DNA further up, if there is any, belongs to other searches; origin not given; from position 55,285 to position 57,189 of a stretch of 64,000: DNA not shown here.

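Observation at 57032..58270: Second, longer (D-A / D-M-D-I)n repeat lipoprotein with 280 bp of hexanucleotide tandem repeat, in a different locus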

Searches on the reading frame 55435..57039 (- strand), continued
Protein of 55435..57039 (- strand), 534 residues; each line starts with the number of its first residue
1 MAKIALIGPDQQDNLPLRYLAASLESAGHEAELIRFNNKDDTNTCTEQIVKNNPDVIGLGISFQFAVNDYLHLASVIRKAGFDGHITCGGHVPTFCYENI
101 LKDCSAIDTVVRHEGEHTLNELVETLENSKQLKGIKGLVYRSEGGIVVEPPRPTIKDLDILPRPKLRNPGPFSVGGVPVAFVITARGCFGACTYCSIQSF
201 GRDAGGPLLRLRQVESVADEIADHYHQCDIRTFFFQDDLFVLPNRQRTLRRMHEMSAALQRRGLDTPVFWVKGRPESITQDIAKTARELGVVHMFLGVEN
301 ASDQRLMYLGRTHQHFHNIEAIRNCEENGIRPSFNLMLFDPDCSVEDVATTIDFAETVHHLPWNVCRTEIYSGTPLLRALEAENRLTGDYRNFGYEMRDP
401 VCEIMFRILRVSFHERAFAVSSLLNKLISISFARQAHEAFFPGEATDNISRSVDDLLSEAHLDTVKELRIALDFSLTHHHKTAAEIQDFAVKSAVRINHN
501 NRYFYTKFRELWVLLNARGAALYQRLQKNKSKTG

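Call 69: find_encoding_contigs(protein=P0159, flank=4000, max_places=6)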
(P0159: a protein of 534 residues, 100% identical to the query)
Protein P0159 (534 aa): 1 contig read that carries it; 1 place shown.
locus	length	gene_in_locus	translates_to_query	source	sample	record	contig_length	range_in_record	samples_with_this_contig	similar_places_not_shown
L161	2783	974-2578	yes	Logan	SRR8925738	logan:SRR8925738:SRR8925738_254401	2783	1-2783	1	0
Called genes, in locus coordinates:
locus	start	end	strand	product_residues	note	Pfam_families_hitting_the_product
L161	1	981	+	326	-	?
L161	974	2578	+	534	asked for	PF02310:B12-binding, PF04055:Radical_SAM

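Call 75: find_encoding_contigs(protein=P0176, flank=4000, max_places=1)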
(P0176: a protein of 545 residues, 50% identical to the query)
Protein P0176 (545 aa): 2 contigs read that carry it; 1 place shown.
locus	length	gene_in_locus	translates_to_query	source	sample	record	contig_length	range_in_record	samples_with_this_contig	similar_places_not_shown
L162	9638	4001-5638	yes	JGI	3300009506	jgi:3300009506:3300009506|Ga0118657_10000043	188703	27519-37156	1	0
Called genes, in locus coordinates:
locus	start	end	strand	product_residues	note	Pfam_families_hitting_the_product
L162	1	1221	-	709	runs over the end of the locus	PF00656:Peptidase_C14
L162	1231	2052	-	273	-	-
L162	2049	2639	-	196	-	PF04542:Sigma70_r2, PF08281:Sigma70_r4_2, PF04545:Sigma70_r4 (weak)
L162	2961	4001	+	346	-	-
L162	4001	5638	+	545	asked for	PF02310:B12-binding, PF04055:Radical_SAM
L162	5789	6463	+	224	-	-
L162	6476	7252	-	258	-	PF01026:TatD_DNase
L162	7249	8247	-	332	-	PF02985:HEAT (faint), PF13646:HEAT_2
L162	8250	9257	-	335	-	PF04468:PSP1, PF28472:PSP1_3rd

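Call 76: find_encoding_contigs(protein=P0213, flank=4000, max_places=1)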
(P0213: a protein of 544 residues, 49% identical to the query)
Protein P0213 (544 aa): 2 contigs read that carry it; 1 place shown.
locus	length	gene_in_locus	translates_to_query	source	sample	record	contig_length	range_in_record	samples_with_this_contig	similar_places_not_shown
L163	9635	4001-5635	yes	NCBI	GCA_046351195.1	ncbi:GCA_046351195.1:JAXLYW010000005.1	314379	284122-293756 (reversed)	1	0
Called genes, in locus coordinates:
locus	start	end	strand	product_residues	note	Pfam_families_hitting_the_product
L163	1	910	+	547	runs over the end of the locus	PF02310:B12-binding (faint), PF04055:Radical_SAM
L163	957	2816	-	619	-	-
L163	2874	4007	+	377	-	-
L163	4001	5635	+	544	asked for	PF02310:B12-binding, PF04055:Radical_SAM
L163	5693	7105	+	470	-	PF13231:PMT_2 (weak)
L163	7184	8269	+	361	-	PF00664:ABC_membrane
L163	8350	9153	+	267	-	PF00483:NTP_transferase, PF01128:IspD (weak), PF12804:NTP_transf_3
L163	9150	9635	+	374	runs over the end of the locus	PF04464:Glyphos_transf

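Call 77: find_encoding_contigs(protein=P0277, flank=4000, max_places=1)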
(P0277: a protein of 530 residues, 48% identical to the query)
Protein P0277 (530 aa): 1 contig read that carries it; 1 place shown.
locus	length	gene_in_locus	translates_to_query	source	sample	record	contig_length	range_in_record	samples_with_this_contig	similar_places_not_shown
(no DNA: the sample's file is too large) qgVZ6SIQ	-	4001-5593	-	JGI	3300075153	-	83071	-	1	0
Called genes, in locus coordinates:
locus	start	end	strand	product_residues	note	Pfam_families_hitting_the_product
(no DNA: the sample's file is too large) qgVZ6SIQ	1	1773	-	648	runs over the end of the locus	PF00027:cNMP_binding, PF05157:MshEN, PF00437:T2SSE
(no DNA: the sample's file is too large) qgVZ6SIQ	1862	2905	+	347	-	-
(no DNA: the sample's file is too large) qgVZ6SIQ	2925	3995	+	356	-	-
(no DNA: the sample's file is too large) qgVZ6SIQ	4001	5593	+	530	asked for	PF02310:B12-binding, PF04055:Radical_SAM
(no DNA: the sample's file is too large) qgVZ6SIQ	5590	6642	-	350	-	-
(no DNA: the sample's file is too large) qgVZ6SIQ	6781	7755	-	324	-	-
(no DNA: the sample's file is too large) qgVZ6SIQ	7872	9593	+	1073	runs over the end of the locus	PF03706:LPG_synthase_TM, PF00884:Sulfatase, PF01663:Phosphodiest (weak)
